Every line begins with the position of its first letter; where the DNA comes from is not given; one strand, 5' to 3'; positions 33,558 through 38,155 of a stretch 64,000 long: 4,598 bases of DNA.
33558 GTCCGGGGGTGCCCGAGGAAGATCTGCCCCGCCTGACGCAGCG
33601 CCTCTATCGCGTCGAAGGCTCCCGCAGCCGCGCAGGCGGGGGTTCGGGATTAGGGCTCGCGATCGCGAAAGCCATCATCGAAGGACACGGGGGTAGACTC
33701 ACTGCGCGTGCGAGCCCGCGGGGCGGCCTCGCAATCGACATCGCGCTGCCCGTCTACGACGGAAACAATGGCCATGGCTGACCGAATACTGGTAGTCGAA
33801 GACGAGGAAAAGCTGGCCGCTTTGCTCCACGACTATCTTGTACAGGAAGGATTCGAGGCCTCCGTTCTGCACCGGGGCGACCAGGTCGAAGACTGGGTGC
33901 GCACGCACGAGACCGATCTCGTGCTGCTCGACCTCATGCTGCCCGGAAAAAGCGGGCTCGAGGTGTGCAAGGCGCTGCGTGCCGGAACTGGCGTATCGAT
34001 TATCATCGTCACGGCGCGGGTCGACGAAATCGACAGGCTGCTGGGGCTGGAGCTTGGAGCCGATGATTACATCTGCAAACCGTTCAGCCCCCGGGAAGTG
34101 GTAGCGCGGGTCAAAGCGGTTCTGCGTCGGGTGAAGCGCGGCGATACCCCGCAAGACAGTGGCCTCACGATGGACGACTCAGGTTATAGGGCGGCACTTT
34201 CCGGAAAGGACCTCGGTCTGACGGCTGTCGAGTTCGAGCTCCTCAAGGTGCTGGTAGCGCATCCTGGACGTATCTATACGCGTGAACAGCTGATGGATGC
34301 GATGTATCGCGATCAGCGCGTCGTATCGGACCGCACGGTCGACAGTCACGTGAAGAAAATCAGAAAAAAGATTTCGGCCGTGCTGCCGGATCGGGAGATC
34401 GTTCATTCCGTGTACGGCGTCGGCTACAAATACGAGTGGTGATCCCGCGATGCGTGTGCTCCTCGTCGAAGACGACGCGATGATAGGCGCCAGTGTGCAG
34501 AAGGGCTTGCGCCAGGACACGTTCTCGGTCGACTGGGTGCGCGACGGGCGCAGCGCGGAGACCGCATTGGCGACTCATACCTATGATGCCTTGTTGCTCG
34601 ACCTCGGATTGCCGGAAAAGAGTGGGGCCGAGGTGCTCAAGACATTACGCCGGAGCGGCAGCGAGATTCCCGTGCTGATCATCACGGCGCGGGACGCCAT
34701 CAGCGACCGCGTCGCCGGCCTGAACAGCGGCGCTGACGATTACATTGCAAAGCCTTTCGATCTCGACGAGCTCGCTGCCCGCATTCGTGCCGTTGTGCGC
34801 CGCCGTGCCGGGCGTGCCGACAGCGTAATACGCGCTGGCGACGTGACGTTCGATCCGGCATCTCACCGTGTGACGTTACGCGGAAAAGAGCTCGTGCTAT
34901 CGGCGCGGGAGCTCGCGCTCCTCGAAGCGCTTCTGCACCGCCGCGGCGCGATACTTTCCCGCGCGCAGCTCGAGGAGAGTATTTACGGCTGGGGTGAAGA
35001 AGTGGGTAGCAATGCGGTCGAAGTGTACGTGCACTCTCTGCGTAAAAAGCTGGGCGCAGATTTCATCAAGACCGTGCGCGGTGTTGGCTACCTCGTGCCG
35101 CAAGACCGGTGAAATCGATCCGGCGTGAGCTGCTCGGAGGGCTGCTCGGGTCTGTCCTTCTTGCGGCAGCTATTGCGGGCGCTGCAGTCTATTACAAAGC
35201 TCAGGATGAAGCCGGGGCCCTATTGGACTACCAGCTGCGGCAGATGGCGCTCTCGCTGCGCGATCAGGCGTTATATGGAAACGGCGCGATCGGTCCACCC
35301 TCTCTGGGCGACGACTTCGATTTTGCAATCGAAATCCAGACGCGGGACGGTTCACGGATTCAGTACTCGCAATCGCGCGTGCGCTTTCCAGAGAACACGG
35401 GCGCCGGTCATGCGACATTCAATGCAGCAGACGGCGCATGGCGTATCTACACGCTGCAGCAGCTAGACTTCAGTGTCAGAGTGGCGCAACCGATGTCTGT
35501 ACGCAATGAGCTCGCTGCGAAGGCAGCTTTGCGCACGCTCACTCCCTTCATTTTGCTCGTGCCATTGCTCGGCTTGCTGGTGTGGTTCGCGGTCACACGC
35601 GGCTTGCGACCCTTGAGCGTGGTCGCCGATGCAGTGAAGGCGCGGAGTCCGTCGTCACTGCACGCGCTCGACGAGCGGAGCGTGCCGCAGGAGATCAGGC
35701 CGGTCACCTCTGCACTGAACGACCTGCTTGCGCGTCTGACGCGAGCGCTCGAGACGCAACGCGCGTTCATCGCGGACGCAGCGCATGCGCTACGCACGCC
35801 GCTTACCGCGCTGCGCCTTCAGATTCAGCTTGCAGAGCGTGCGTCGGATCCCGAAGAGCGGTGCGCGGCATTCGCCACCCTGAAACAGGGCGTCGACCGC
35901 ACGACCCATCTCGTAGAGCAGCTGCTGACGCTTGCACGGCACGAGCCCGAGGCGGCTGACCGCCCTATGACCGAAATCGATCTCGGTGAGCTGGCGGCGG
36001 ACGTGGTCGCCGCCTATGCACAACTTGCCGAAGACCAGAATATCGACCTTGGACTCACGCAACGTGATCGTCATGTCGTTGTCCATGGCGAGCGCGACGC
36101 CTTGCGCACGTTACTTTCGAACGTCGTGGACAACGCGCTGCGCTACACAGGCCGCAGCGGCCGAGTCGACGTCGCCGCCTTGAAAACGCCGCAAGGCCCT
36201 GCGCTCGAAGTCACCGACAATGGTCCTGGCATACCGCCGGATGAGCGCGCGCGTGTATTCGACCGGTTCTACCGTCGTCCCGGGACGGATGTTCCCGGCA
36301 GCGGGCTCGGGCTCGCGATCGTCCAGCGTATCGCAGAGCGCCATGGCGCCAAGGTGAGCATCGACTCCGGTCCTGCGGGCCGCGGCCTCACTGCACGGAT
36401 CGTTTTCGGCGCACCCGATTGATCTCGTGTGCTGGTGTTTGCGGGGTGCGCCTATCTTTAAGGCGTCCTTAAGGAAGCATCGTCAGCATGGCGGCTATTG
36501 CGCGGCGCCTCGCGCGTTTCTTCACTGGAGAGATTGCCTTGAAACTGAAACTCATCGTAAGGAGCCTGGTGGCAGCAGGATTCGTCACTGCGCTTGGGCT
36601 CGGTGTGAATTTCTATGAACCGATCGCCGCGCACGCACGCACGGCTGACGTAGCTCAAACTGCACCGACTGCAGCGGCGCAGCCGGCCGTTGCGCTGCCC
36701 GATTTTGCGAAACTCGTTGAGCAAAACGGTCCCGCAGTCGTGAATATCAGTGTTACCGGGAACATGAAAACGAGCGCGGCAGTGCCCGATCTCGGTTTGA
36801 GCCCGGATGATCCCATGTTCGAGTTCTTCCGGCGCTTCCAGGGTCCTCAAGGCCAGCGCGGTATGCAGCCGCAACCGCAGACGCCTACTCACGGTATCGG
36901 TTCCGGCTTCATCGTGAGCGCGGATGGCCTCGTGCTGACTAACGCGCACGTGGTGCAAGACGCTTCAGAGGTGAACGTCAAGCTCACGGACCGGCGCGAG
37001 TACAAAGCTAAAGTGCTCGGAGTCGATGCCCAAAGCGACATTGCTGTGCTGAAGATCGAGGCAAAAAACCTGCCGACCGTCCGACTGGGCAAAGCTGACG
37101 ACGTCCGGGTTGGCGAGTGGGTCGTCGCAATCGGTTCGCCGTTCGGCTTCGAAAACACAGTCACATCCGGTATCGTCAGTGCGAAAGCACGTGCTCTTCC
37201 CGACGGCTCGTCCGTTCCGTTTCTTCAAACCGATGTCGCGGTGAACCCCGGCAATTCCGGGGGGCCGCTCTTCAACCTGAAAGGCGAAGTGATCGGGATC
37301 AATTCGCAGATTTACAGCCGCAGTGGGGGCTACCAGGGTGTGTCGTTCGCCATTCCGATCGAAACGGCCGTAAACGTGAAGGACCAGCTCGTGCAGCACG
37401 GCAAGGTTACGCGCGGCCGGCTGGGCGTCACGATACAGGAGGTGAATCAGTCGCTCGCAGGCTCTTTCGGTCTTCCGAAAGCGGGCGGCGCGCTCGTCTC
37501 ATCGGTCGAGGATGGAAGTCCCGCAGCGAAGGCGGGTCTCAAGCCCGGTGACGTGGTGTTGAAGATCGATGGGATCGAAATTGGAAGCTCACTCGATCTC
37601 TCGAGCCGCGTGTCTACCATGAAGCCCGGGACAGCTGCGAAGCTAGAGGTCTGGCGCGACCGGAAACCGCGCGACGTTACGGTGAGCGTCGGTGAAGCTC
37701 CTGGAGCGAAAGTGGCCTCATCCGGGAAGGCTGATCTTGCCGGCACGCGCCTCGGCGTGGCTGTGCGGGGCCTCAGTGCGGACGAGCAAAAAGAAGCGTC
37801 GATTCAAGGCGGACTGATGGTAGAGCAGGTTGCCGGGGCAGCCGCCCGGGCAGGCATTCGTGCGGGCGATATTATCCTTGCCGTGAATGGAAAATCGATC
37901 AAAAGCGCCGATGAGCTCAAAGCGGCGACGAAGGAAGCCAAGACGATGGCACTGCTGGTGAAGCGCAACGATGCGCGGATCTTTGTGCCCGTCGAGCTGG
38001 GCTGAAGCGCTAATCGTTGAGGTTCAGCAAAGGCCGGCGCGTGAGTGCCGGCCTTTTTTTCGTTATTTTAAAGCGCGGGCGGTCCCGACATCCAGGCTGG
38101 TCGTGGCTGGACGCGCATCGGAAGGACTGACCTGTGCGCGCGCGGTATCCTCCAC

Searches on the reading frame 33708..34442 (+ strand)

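Call 69: search_protein_families(library=pfam, proteins=[window:33708-34442:+], max_evalue=0.000001)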
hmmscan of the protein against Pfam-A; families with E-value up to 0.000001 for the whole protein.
window:33708-34442:+ (244 aa): 2 families
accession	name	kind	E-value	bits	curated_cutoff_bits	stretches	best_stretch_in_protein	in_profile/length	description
PF00072.30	Response_reg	-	2.8e-25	89.1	30.2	1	27-136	1-111/111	Response regulator receiver domain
PF00486.34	Trans_reg_C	-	1.4e-21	76.7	26.2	1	166-241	1-76/77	Transcriptional regulatory protein, C terminal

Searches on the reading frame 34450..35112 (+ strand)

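Call 69: search_protein_families(library=pfam, proteins=[window:34450-35112:+], max_evalue=0.000001)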
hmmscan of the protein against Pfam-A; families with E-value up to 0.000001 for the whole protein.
window:34450-35112:+ (220 aa): 2 families
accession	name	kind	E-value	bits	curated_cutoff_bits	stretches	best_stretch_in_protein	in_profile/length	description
PF00072.30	Response_reg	-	3.6e-27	95.2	30.2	1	3-113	1-111/111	Response regulator receiver domain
PF00486.34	Trans_reg_C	-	2.6e-21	75.9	26.2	1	145-215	1-76/77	Transcriptional regulatory protein, C terminal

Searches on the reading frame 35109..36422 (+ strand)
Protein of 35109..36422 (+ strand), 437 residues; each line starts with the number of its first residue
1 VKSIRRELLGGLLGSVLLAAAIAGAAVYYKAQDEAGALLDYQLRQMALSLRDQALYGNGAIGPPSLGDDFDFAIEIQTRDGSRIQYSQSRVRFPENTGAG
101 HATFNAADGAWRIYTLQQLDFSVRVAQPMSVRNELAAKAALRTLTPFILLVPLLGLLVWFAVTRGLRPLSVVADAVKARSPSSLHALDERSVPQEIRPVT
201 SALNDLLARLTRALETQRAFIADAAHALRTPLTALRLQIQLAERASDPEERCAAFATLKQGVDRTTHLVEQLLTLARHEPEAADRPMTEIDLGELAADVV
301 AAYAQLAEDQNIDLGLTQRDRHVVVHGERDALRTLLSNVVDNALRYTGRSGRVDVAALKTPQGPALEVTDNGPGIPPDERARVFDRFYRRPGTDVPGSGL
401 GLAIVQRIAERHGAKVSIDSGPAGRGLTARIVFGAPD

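Call 69: search_protein_families(library=pfam, proteins=[window:35109-36422:+], max_evalue=0.000001)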
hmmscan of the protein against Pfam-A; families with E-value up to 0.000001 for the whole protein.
window:35109-36422:+ (437 aa): 2 families
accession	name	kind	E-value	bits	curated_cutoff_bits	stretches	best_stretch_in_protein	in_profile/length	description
PF02518.31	HATPase_c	-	1e-24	87.5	26.4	1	328-433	2-107/111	Histidine kinase-, DNA gyrase B-, and HSP90-like ATPase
PF00512.31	HisKA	-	9.7e-15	54.8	26.9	1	217-280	2-65/66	His Kinase A (phospho-acceptor) domain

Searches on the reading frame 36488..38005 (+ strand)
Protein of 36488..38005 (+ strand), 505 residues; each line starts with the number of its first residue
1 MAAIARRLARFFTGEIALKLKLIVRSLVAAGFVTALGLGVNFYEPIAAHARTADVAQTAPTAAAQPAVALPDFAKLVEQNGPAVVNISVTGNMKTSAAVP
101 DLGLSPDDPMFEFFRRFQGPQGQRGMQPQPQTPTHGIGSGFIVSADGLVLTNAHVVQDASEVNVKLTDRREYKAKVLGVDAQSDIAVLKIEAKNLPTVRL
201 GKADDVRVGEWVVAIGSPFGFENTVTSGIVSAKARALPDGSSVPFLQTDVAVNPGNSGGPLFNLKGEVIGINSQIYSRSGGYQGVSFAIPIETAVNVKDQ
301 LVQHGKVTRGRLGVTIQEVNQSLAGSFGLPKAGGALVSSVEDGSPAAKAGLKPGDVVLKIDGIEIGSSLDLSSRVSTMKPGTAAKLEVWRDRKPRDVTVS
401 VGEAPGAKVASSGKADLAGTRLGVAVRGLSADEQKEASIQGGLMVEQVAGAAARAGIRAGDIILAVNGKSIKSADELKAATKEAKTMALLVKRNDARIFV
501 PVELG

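Call 69: search_protein_families(library=pfam, proteins=[window:36488-38005:+], max_evalue=0.000001)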
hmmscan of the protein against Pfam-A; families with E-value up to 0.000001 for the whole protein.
window:36488-38005:+ (505 aa): 7 families
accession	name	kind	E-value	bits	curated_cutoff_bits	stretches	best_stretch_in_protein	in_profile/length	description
PF13365.12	Trypsin_2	-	3.7e-38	132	27.6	1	138-271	1-144/144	Trypsin-like peptidase domain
PF13180.12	PDZ_2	-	1.8e-28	99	27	2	310-401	1-80/80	PDZ domain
PF17820.7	PDZ_6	-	4e-24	84.6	27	2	337-390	2-54/54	PDZ domain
PF00089.32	Trypsin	-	4.2e-20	73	20.6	1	137-294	26-216/220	Trypsin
PF00595.29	PDZ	-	4.3e-20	72.3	23.2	2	306-366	6-58/81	PDZ domain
PF14685.13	PDZ_Tricorn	-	2.4e-08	34.3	25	0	337-399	24-88/88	Tricorn protease PDZ domain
PF10459.15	Peptidase_S46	-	4.5e-07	29.4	22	0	136-159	47-70/698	Peptidase S46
